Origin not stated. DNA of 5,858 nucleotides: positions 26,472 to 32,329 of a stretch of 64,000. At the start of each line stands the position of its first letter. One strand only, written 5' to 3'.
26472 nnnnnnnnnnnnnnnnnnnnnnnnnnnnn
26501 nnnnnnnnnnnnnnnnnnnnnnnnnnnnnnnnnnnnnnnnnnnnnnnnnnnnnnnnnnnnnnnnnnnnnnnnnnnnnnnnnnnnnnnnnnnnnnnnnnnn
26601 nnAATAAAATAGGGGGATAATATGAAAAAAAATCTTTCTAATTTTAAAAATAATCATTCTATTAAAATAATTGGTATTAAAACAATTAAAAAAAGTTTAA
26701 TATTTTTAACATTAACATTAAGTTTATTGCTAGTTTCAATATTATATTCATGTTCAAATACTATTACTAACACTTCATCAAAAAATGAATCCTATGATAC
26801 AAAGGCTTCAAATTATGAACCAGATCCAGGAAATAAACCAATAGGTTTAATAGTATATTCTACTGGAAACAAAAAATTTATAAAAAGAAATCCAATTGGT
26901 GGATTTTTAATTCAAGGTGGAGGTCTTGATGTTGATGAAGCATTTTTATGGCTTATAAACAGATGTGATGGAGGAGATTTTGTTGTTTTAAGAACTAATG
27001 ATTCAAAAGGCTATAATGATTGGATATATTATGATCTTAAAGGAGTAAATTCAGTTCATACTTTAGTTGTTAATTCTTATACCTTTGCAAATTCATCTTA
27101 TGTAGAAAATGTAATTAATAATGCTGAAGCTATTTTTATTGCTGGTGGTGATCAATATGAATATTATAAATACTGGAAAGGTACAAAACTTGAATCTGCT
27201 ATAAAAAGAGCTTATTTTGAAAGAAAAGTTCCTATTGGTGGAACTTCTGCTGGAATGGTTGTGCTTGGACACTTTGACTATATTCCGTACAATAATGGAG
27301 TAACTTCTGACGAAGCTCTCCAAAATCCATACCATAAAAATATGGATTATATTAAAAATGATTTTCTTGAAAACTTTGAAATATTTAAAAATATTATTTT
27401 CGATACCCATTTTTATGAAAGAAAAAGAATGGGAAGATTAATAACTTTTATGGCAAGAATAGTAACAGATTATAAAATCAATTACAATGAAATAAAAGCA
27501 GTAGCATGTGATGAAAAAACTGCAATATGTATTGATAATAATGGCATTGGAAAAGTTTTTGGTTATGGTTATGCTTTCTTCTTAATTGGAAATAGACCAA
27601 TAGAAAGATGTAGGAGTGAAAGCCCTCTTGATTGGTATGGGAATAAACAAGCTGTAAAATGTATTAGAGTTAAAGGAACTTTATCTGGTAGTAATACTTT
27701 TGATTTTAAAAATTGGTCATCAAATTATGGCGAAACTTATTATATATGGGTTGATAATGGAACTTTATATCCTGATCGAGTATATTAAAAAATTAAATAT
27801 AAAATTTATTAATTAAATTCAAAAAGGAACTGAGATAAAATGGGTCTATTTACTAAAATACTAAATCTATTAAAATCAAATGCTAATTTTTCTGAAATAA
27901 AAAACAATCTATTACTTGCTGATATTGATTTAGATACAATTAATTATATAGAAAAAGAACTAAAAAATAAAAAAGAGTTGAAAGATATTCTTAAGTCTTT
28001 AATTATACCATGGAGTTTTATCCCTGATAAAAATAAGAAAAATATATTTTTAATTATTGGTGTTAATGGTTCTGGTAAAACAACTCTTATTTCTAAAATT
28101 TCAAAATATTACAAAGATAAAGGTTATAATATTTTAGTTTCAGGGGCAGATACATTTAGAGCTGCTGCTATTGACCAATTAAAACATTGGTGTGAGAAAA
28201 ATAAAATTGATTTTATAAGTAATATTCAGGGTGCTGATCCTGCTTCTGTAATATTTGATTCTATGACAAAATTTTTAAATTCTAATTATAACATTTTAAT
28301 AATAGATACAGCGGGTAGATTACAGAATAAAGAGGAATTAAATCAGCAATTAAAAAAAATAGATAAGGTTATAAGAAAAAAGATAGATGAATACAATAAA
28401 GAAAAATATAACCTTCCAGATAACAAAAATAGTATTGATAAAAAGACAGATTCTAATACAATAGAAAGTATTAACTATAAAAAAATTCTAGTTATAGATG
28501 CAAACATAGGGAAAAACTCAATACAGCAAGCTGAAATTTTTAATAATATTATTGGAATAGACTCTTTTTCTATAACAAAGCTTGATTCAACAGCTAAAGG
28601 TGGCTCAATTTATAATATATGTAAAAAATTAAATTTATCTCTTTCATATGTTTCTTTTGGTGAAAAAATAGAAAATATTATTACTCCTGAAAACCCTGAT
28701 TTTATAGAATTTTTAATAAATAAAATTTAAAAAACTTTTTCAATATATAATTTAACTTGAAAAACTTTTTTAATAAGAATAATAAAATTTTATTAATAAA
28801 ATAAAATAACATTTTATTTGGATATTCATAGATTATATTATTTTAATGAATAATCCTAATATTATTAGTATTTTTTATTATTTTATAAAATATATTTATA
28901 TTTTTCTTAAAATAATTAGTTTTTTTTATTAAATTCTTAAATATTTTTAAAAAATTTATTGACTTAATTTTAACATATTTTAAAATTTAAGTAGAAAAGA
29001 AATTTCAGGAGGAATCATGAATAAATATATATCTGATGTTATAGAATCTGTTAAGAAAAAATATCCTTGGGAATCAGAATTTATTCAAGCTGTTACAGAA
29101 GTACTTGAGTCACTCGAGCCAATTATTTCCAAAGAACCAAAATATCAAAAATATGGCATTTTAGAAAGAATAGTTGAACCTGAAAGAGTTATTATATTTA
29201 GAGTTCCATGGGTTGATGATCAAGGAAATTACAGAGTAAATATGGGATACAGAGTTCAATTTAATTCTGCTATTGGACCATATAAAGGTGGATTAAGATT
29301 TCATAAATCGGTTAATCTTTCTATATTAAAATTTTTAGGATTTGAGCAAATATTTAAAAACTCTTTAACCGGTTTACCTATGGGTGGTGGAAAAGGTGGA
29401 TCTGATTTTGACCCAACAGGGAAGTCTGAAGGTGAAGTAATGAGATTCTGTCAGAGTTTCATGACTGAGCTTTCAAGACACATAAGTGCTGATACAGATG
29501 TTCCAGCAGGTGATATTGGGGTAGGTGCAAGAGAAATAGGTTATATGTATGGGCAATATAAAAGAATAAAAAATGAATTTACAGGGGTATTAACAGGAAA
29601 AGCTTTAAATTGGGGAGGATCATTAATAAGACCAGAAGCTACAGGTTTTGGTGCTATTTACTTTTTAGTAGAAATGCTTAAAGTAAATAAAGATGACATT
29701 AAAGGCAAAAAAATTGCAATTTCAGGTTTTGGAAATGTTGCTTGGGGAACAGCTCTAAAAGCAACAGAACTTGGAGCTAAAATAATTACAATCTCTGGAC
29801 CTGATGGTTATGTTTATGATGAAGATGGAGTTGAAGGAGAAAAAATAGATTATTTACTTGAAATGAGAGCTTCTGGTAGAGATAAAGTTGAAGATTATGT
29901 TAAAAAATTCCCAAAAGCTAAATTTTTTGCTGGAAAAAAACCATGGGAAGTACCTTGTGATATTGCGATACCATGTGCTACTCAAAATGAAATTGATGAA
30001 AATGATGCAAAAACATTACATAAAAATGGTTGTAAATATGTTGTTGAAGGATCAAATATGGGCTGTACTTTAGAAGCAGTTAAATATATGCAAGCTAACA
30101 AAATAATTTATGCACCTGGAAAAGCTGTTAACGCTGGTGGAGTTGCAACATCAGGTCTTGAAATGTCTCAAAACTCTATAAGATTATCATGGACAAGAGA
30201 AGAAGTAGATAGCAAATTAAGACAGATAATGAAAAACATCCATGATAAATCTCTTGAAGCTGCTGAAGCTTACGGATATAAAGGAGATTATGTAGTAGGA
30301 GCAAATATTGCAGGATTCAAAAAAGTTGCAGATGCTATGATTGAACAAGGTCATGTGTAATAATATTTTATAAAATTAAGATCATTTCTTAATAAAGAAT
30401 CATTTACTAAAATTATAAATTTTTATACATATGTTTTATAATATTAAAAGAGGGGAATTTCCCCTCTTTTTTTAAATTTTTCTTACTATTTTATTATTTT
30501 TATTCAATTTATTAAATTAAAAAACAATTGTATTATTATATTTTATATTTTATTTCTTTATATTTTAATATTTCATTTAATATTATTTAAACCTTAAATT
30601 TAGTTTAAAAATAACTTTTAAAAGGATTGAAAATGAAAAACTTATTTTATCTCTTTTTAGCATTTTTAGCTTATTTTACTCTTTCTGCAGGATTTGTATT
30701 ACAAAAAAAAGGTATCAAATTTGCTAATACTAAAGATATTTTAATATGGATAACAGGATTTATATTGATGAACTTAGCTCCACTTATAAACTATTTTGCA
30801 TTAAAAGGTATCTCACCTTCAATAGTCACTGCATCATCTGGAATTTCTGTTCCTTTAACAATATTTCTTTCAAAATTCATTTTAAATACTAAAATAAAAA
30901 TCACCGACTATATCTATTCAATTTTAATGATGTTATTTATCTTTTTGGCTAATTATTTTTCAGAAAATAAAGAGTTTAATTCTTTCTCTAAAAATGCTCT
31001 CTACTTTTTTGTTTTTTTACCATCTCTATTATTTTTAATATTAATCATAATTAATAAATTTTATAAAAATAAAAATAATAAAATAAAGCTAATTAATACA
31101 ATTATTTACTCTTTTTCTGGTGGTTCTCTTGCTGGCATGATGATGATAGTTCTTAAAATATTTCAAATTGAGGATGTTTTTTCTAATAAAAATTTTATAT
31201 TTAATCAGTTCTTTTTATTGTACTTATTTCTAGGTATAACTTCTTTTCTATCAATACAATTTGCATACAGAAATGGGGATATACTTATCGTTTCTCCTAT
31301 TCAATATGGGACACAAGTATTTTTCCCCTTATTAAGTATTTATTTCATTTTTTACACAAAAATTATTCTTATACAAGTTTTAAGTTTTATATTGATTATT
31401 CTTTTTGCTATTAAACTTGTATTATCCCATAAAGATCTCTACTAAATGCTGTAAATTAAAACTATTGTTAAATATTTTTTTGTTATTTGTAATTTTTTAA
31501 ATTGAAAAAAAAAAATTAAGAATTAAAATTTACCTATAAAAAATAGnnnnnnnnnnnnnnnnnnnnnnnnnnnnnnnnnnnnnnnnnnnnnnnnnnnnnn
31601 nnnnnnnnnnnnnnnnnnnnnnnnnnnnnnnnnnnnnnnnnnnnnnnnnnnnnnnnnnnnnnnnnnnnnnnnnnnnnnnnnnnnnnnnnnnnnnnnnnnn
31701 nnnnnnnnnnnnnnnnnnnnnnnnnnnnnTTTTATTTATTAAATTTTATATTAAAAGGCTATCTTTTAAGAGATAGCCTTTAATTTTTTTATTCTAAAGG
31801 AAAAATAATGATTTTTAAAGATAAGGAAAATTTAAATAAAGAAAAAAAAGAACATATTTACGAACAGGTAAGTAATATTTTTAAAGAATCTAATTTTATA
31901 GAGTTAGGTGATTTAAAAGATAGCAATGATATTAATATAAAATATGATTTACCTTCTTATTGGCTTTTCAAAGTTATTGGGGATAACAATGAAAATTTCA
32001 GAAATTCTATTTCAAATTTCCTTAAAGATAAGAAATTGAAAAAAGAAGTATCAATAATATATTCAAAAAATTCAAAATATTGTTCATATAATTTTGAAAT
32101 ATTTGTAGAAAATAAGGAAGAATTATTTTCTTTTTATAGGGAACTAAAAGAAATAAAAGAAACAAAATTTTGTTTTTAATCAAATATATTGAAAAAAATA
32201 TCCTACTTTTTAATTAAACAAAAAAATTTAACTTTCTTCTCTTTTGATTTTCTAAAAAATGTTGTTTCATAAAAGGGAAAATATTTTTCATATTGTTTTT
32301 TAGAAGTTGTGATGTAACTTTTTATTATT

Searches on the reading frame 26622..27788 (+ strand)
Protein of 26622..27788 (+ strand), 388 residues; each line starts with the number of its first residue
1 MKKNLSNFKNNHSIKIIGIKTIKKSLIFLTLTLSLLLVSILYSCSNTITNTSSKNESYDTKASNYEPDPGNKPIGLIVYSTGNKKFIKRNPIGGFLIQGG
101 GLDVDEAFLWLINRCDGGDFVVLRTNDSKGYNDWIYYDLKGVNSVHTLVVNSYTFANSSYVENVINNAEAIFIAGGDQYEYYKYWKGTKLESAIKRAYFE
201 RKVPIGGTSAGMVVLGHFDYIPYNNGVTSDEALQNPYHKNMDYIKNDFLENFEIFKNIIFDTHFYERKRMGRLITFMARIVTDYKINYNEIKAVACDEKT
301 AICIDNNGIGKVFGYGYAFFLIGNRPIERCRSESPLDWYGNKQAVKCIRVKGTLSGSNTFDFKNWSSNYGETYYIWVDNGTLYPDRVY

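Call 18: search_protein_families(library=pfam, proteins=[window:26622-27788:+], max_evalue=0.001)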
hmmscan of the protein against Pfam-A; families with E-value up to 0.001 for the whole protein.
window:26622-27788:+ (388 aa): 1 family
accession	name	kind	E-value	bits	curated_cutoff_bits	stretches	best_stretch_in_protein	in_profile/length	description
PF03575.23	Peptidase_S51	-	2e-10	41.1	23.9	1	158-306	73-200/206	Peptidase family S51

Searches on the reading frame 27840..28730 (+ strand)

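Call 20: search_protein_families(library=pfam, proteins=[window:27840-28730:+], max_evalue=0.001)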
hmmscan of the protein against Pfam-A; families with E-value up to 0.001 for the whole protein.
window:27840-28730:+ (296 aa): 12 families
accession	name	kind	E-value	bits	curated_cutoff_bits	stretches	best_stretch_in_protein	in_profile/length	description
PF00448.28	SRP54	-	6.3e-57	192.8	22.7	1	68-293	2-195/196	SRP54-type protein, GTPase domain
PF00005.33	ABC_tran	-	9.4e-06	26.7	25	1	66-171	10-89/137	ABC transporter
PF13245.12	AAA_19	-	6.3e-05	23.6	25.1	1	66-162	10-103/134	AAA domain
PF13604.12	AAA_30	-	6.3e-05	23.2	27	1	66-163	17-102/191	AAA domain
PF09848.15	SLFN-g3_helicase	-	9.4e-05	22.3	24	1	67-177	1-106/354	Schlafen group 3, DNA/RNA helicase domain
PF20720.3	nSTAND3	-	0.0001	22.5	27.2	0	65-123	15-68/155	Novel STAND NTPase 3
PF13401.12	AAA_22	-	0.00015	22.5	27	1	66-176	4-109/130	AAA domain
PF13207.12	AAA_17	-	0.00019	22.2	27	0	73-171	1-93/136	AAA domain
PF02492.25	cobW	-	0.00027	21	20.7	0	70-100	3-32/180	CobW/HypB/UreG, nucleotide-binding domain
PF13479.12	AAA_24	-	0.00033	21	27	1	67-173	2-90/195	AAA domain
PF00009.33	GTP_EFTU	-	0.00063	19.8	26.5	0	69-178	5-97/188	Elongation factor Tu GTP binding domain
PF06414.18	Zeta_toxin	-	0.00085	19.3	22.3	0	62-109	11-57/199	Zeta toxin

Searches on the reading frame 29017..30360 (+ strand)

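Call 20: search_protein_families(library=pfam, proteins=[window:29017-30360:+], max_evalue=0.001)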
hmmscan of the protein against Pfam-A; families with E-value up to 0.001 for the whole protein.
window:29017-30360:+ (447 aa): 2 families
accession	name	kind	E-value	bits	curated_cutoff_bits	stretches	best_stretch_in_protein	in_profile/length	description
PF00208.27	ELFV_dehydrog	-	1.2e-90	303.9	23.4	1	200-445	1-241/241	Glutamate/Leucine/Phenylalanine/Valine dehydrogenase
PF02812.23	ELFV_dehydrog_N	-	2.7e-52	176.3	25.3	1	55-182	1-128/129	Glu/Leu/Phe/Val dehydrogenase, dimerisation domain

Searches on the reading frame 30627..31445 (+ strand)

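Call 20: search_protein_families(library=pfam, proteins=[window:30627-31445:+], max_evalue=0.001)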
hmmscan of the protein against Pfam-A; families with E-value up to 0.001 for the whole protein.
window:30627-31445:+ (272 aa): 1 family
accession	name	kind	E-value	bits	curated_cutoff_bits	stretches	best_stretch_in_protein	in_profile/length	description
PF00892.27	EamA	-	0.00031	21.5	28.2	1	6-109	31-134/135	EamA-like transporter family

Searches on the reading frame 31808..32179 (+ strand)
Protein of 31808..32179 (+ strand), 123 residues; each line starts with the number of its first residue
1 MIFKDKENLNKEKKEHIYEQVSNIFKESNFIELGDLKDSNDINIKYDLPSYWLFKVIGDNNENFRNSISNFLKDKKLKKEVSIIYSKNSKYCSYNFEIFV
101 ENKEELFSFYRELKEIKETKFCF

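Call 20: search_protein_families(library=pfam, proteins=[window:31808-32179:+], max_evalue=0.001)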
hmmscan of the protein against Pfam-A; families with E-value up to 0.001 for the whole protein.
window:31808-32179:+ (123 aa): 1 family
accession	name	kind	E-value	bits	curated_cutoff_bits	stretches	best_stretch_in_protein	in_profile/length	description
PF04359.20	DUF493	-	1.9e-13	51.2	24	1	49-122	7-83/84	Protein of unknown function (DUF493)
